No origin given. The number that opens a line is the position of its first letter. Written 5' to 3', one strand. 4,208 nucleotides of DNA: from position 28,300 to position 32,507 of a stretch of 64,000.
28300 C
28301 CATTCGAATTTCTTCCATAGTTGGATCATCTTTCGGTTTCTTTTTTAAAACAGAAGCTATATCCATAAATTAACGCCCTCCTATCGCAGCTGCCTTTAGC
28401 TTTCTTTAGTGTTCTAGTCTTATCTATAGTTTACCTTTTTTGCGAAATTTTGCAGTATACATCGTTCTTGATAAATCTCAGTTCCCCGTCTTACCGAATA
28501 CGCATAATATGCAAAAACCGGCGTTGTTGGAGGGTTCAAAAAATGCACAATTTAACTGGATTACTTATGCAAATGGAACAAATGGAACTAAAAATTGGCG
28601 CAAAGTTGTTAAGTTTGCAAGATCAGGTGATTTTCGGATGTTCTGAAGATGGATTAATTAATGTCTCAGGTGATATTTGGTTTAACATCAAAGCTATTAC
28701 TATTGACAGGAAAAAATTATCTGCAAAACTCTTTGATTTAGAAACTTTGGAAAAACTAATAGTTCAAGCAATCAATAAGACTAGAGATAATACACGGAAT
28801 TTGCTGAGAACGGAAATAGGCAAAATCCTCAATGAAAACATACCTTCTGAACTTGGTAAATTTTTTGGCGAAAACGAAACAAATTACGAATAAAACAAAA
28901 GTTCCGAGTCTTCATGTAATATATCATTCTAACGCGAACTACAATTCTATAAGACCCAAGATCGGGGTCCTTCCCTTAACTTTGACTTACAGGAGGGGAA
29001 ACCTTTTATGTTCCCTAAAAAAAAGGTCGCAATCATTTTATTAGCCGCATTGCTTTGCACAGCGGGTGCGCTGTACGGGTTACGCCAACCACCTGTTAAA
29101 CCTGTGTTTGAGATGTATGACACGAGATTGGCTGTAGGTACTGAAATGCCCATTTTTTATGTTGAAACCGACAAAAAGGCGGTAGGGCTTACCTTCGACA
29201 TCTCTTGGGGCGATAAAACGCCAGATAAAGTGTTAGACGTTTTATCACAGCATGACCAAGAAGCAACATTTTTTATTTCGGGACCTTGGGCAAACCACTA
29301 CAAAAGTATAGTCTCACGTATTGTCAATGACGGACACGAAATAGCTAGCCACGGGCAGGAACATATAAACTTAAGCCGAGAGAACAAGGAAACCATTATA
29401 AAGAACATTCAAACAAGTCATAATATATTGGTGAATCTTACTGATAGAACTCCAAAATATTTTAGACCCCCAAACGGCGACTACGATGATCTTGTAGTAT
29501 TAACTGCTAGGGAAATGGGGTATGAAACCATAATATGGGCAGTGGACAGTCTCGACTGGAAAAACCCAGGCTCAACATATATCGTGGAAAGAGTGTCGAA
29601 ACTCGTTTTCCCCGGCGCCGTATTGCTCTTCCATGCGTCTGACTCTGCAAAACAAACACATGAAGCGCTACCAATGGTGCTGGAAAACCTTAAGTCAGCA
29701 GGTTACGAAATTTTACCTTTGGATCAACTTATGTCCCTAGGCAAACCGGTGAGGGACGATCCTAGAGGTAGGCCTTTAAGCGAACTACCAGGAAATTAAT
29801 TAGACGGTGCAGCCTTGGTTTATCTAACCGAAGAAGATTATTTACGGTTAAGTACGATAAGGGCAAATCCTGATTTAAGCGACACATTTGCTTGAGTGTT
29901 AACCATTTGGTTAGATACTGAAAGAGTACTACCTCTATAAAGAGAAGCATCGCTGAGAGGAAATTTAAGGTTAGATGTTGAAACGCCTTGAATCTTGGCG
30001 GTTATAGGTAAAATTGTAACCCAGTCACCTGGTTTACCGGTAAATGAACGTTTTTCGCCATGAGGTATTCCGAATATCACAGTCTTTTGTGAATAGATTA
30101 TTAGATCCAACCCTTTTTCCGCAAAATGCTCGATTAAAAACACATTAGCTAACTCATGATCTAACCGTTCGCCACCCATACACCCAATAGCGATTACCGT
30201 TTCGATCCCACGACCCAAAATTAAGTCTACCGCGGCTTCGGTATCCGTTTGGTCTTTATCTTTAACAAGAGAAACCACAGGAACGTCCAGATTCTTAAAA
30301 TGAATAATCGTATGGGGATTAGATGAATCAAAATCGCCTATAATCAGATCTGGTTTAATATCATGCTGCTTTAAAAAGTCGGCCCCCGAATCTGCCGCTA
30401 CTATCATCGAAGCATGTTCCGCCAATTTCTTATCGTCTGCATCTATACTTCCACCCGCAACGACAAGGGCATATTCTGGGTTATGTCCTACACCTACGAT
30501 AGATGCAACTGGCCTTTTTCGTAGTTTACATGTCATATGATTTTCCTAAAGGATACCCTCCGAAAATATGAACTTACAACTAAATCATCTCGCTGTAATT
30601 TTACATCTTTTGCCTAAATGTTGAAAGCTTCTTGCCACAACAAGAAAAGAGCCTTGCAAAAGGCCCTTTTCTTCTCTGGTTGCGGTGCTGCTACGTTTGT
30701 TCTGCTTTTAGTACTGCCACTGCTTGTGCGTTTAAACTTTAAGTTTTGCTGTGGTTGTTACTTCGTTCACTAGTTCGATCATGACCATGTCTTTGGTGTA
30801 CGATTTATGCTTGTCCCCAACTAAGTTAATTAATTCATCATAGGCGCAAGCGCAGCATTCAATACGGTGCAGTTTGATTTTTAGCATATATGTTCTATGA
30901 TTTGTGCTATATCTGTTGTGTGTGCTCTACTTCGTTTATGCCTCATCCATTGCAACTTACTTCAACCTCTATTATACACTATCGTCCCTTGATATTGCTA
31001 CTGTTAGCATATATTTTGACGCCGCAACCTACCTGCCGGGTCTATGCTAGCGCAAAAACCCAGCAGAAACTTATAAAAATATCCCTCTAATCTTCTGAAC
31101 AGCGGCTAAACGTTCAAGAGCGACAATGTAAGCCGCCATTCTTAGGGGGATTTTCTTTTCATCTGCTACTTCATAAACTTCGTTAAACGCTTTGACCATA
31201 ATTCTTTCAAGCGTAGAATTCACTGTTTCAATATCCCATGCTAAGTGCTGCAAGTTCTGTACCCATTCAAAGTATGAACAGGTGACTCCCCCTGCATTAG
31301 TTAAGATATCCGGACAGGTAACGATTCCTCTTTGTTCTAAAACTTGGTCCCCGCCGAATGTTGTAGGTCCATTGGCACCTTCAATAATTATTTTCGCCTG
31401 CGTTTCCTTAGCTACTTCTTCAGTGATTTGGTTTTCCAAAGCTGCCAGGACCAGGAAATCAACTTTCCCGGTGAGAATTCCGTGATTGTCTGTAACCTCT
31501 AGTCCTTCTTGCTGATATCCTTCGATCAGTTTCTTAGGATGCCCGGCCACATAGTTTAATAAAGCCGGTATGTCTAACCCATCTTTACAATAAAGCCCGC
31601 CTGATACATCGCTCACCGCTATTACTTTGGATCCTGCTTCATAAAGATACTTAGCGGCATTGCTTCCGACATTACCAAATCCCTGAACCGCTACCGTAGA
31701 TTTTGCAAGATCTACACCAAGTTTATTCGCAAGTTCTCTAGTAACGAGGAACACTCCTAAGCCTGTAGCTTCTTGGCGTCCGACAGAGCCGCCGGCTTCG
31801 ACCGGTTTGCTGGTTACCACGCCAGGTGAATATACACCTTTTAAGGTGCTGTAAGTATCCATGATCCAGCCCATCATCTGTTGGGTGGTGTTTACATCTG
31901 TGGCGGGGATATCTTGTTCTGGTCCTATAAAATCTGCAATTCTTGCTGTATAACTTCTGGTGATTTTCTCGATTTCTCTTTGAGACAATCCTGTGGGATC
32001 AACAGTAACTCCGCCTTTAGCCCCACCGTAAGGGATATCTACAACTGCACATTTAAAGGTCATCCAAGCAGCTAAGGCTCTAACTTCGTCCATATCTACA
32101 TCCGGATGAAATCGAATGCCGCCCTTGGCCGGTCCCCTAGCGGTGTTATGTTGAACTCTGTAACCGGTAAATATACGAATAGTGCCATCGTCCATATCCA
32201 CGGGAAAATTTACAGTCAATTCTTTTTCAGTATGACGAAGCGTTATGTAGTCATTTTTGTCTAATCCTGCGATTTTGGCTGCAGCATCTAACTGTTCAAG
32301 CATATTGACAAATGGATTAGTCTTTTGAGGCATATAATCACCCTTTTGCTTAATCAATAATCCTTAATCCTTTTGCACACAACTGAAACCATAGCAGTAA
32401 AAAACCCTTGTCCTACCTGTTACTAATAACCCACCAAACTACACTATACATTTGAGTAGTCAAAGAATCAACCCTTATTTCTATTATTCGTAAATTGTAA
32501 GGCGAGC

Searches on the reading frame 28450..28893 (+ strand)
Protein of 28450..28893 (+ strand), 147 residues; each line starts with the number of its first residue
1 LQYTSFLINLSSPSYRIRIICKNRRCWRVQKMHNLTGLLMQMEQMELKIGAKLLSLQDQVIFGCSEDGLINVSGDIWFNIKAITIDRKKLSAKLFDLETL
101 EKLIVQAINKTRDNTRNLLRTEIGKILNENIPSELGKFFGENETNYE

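Call 32: search_protein_families(library=pfam, proteins=[window:28450-28893:+], max_evalue=0.001)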
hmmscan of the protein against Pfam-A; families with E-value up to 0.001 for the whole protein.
window:28450-28893:+ (147 aa): 1 family
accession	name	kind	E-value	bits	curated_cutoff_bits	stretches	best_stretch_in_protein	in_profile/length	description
PF02575.21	YbaB_DNA_bd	-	1.2e-07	32.2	25.5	1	41-128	3-88/91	YbaB/EbfC DNA-binding family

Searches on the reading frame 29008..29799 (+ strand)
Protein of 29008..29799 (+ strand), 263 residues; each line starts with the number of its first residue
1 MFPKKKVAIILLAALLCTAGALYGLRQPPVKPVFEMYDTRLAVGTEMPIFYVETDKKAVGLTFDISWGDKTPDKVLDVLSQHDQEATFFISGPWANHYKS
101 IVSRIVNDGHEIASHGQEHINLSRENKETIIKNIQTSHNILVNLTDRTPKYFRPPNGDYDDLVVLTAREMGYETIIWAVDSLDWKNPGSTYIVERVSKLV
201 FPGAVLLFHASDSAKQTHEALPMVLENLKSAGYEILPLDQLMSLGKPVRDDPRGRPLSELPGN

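Call 32: search_protein_families(library=pfam, proteins=[window:29008-29799:+], max_evalue=0.001)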
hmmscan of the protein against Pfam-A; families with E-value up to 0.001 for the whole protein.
window:29008-29799:+ (263 aa): 1 family
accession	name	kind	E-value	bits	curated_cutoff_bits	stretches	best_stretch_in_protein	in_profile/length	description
PF01522.26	Polysacc_deac_1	-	1e-33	116.4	23.1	1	53-174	3-123/124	Polysaccharide deacetylase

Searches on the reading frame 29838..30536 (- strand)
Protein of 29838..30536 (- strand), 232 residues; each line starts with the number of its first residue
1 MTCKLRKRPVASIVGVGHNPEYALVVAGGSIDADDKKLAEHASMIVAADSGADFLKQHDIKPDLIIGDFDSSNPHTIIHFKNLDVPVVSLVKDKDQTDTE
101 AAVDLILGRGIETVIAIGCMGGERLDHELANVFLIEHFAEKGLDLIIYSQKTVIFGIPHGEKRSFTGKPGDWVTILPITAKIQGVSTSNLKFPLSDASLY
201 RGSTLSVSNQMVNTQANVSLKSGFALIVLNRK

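Call 32: search_protein_families(library=pfam, proteins=[window:29838-30536:-], max_evalue=0.001)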
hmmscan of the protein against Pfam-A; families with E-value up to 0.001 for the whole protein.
window:29838-30536:- (232 aa): 3 families
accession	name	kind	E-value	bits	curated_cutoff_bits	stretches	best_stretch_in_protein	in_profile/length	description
PF04263.21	TPK_catalytic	-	1.1e-27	96.7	30.7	1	36-146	2-112/113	Thiamin pyrophosphokinase, catalytic domain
PF04265.19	TPK_B1_binding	-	3.6e-11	43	22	1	169-223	10-65/67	Thiamin pyrophosphokinase, vitamin B1 binding domain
PF01973.23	MptE-like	-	7.9e-05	22.9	34.6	1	22-90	27-100/171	6-hydroxymethylpterin diphosphokinase MptE-like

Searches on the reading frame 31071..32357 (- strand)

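Call 32: search_protein_families(library=pfam, proteins=[window:31071-32357:-], max_evalue=0.001)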
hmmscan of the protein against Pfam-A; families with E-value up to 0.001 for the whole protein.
window:31071-32357:- (428 aa): 4 families
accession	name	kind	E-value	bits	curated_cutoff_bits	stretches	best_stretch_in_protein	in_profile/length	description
PF00208.27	ELFV_dehydrog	-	5.9e-77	259.1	23.4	1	189-425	1-241/241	Glutamate/Leucine/Phenylalanine/Valine dehydrogenase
PF02812.23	ELFV_dehydrog_N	-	5.1e-59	198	25.3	1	44-170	2-128/129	Glu/Leu/Phe/Val dehydrogenase, dimerisation domain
PF02826.25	2-Hacid_dh_C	-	0.00044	20.1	25.1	1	211-250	28-67/178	D-isomer specific 2-hydroxyacid dehydrogenase, NAD binding domain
PF00899.27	ThiF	-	0.00087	18.9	28.1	0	216-250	17-51/238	ThiF family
